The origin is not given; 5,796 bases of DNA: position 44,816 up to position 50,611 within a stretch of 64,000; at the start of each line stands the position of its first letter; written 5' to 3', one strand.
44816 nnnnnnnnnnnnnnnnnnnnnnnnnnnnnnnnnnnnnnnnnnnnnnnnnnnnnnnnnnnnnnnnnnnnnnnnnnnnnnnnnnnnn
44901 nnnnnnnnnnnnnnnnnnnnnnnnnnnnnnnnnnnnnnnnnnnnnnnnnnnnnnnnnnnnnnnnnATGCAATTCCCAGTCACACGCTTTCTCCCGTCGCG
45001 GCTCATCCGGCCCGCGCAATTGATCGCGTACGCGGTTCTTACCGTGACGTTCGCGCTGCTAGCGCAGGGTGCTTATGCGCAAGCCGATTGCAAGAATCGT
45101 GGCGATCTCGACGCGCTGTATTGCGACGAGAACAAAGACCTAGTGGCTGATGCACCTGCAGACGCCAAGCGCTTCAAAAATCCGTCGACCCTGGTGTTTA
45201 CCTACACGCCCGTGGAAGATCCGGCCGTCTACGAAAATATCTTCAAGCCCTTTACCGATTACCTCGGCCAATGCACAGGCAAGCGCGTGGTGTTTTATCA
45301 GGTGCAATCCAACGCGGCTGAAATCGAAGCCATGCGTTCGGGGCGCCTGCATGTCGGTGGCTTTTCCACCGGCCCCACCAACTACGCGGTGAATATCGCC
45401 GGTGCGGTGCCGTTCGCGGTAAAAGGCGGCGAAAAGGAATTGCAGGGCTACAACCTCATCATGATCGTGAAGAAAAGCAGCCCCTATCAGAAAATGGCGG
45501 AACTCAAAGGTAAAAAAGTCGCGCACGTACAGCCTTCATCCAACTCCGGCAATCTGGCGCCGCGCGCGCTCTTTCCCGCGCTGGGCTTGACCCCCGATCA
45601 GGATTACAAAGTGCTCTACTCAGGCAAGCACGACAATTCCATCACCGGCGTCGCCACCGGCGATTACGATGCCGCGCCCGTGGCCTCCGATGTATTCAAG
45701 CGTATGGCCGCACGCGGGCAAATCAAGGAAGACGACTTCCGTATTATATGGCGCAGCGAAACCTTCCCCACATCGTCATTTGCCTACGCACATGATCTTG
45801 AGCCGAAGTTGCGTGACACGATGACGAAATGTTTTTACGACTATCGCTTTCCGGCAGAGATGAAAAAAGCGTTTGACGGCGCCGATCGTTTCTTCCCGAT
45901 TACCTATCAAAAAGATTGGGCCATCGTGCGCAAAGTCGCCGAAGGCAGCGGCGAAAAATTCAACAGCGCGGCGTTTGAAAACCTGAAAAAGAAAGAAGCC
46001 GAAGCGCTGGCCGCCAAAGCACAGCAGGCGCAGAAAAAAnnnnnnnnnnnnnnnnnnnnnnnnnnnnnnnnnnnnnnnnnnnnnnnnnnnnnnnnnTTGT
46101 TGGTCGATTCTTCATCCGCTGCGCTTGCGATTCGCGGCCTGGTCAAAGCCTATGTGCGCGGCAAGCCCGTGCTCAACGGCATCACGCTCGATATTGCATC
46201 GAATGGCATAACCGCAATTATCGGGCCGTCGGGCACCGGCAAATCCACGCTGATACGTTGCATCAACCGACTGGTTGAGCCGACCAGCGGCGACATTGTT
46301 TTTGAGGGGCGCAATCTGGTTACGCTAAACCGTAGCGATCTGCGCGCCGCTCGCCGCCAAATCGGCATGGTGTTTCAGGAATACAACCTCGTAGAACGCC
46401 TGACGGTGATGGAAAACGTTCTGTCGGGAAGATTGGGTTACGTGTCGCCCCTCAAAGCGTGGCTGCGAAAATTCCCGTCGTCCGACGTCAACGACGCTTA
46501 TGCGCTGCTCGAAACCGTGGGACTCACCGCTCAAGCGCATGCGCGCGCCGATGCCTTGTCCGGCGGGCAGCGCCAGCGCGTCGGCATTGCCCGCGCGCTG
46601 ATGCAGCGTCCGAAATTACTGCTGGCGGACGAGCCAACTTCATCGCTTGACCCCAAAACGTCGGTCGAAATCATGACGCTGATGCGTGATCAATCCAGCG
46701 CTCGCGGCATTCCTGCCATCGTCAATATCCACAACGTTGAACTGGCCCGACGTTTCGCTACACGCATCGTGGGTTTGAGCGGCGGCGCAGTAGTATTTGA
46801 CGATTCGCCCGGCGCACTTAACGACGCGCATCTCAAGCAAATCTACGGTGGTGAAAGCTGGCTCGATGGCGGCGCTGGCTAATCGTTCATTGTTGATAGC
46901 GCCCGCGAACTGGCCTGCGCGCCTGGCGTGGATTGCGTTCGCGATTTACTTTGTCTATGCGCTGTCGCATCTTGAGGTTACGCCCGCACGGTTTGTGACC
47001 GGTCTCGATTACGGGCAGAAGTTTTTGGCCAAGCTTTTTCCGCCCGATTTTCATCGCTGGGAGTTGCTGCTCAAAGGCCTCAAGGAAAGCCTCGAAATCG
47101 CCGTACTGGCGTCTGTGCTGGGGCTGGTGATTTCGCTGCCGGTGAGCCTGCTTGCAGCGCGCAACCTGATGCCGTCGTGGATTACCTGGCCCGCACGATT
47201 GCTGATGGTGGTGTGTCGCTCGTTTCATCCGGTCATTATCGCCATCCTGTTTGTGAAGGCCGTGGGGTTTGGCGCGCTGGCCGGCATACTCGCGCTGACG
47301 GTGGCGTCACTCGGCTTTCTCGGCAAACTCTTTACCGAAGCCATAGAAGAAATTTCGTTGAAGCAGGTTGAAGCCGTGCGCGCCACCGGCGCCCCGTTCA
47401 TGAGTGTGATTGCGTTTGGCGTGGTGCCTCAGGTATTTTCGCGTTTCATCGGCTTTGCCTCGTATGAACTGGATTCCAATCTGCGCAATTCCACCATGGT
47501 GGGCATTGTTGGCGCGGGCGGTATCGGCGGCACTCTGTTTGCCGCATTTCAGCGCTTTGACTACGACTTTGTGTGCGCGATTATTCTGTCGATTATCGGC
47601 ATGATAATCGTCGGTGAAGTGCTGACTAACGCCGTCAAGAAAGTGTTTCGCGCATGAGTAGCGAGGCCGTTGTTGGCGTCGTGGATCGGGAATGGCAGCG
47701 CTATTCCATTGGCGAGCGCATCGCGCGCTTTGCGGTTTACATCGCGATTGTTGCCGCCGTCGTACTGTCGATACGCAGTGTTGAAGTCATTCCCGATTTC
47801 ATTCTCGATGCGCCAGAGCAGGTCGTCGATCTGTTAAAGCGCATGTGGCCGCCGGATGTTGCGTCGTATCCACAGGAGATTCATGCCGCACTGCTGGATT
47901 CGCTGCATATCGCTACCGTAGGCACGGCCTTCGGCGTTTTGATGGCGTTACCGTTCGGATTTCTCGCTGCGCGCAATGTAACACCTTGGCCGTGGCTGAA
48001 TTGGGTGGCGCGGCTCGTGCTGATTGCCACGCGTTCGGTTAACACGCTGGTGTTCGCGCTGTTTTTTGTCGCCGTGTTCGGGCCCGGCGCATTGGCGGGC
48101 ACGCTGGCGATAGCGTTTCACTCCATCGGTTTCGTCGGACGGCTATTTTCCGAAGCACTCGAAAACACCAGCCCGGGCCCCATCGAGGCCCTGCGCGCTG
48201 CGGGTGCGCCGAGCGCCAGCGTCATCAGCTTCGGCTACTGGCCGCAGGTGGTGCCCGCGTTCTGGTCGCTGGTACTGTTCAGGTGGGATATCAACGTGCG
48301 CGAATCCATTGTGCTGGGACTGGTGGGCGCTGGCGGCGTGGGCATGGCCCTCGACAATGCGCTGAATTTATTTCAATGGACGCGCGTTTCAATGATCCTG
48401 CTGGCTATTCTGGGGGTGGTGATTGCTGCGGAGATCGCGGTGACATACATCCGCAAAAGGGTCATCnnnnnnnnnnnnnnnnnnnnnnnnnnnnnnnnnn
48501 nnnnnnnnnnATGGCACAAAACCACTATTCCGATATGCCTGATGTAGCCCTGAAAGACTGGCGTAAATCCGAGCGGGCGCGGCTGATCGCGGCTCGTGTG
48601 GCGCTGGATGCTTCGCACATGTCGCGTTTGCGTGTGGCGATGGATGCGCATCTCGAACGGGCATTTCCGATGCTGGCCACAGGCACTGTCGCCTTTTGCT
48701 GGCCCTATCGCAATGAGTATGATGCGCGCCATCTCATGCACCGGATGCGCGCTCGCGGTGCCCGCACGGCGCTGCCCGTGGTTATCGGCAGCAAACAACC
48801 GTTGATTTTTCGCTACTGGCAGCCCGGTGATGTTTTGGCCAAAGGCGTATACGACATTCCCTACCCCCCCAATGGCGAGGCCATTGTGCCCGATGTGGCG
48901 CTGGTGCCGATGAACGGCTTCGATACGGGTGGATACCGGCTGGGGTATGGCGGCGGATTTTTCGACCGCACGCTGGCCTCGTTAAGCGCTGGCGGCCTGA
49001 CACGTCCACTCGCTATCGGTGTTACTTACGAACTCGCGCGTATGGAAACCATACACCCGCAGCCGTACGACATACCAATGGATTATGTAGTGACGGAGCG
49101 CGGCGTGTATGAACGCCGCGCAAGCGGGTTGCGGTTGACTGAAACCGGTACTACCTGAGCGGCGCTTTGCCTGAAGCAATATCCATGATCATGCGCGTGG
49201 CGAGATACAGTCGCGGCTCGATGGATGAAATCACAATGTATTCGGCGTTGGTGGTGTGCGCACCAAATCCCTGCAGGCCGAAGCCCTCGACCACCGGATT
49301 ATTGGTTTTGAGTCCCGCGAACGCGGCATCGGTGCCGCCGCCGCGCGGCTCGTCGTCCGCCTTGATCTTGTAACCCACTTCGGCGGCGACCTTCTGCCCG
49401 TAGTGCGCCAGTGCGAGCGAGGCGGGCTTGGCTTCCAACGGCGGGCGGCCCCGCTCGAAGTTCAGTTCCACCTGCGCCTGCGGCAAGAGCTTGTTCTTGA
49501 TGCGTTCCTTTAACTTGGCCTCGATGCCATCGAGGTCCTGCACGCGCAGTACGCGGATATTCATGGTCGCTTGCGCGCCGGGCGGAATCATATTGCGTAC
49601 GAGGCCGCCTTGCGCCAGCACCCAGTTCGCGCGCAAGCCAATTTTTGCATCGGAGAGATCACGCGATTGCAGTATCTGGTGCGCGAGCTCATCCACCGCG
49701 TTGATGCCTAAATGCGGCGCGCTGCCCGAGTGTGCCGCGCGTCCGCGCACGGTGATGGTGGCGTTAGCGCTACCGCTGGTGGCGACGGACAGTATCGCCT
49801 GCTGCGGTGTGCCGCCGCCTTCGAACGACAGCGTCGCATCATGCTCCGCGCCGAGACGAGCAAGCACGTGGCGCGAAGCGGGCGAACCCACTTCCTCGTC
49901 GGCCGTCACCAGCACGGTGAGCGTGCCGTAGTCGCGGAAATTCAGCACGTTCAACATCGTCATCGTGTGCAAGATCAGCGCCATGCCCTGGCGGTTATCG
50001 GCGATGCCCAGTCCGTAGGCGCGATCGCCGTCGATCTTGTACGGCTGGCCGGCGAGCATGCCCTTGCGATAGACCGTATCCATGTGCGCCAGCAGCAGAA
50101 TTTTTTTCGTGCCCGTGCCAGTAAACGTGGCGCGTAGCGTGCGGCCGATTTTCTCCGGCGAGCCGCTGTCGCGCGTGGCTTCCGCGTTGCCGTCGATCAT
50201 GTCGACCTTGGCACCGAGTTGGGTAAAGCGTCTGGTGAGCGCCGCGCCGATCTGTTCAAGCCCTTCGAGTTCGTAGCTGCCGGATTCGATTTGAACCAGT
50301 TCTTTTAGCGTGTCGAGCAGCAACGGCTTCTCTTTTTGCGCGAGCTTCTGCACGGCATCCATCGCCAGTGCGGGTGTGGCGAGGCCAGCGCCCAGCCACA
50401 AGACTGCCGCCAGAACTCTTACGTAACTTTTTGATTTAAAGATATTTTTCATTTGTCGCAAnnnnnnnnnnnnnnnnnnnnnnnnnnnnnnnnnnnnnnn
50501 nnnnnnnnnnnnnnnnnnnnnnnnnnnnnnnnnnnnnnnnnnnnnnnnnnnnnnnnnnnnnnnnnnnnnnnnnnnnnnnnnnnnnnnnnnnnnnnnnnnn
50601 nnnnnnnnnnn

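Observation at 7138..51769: Motif copies sit in frame inside coding sequences and donate start-proximal codons, C-terminal tails and stop codons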

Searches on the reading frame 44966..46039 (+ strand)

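Call 59: search_protein_families(library=pfam, proteins=[window:44966-46039:+], max_evalue=0.00001)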
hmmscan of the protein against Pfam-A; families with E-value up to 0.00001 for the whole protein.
window:44966-46039:+ (358 aa): 1 family
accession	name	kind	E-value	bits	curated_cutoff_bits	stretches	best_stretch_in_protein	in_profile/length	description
PF12974.12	Phosphonate-bd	-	5.8e-57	193.3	27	1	78-307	1-232/242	ABC transporter, phosphonate, periplasmic substrate-binding protein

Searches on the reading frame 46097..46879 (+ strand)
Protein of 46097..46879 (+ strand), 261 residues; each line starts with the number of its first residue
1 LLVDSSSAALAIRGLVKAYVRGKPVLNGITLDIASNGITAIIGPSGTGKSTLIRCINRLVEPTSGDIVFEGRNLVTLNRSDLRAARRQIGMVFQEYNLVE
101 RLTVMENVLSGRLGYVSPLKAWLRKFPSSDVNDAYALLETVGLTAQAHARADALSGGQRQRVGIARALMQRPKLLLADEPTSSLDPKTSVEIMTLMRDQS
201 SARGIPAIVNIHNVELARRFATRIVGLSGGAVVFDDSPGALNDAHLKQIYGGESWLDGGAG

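Call 59: search_protein_families(library=pfam, proteins=[window:46097-46879:+], max_evalue=0.00001)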
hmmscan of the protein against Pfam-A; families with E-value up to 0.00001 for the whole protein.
window:46097-46879:+ (261 aa): 3 families
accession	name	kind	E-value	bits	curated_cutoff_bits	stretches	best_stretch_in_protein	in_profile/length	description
PF00005.33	ABC_tran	-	2.3e-37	129.1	25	1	26-182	1-137/137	ABC transporter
PF13304.12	AAA_21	-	4.7e-09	37.2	27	0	38-60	1-29/304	AAA domain, putative AbiEii toxin, Type IV TA system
PF13555.12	AAA_29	-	2.1e-06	27.8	27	1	28-64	14-50/61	P-loop containing region of AAA domain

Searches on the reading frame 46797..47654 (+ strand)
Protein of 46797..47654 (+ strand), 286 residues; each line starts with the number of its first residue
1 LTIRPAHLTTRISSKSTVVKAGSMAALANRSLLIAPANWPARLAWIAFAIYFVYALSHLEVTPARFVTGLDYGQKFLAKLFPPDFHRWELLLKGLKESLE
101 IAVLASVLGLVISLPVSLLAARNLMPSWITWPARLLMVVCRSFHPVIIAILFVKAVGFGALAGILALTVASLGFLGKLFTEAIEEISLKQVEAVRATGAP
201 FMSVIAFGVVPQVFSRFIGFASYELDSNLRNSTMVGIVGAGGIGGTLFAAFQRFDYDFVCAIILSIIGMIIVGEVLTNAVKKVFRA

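Call 59: search_protein_families(library=pfam, proteins=[window:46797-47654:+], max_evalue=0.00001)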
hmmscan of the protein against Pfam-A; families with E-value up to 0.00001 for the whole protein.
window:46797-47654:+ (286 aa): 1 family
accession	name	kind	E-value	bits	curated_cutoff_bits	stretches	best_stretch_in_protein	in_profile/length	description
PF00528.27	BPD_transp_1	-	2.6e-14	53.8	26.4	1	114-282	2-176/184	Binding-protein-dependent transport system inner membrane component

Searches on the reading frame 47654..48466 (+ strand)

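Call 59: search_protein_families(library=pfam, proteins=[window:47654-48466:+], max_evalue=0.00001)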
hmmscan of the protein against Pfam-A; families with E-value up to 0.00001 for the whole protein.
window:47654-48466:+ (271 aa): 1 family
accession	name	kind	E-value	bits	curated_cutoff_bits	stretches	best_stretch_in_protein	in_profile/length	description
PF00528.27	BPD_transp_1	-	2.5e-15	57.1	26.4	1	98-270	1-182/184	Binding-protein-dependent transport system inner membrane component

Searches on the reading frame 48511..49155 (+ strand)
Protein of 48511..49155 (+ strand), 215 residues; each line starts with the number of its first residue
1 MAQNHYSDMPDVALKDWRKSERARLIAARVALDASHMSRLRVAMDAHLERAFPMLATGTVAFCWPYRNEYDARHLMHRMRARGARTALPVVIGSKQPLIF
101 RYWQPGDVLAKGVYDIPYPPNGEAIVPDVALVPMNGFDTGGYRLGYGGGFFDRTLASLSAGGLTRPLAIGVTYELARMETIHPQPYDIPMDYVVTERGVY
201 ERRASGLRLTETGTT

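Call 59: search_protein_families(library=pfam, proteins=[window:48511-49155:+], max_evalue=0.00001)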
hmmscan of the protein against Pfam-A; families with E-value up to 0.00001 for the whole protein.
window:48511-49155:+ (215 aa): 1 family
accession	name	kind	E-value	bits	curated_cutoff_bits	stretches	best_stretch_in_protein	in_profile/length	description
PF01812.26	5-FTHF_cyc-lig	-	6.6e-24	85.3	27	1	19-196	2-186/186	5-formyltetrahydrofolate cyclo-ligase family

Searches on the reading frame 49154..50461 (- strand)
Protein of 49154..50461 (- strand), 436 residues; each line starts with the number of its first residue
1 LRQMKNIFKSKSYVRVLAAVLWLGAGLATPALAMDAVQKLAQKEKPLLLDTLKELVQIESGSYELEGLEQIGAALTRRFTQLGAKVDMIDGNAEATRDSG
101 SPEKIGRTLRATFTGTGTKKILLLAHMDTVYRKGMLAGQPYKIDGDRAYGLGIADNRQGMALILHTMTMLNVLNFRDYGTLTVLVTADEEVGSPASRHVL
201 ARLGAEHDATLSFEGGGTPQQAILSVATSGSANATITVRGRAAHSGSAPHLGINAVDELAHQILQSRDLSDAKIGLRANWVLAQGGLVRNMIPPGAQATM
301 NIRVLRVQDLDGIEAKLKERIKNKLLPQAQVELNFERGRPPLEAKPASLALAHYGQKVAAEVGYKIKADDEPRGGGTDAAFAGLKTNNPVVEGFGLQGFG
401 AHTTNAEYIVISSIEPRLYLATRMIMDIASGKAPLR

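Call 20: search_protein_families(library=pfam, proteins=[window:49154-50461:-], max_evalue=0.00001)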
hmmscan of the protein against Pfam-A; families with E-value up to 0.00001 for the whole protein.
window:49154-50461:- (436 aa): 3 families
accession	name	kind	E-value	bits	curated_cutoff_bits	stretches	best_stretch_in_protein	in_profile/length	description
PF01546.33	Peptidase_M20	-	9.5e-24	84.9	24.6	1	122-426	1-205/206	Peptidase family M20/M25/M40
PF07687.19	M20_dimer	-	7e-19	68.2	21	1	227-326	2-104/107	Peptidase dimerisation domain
PF04389.22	Peptidase_M28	-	5.2e-07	30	21.3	1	112-235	5-114/193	Peptidase family M28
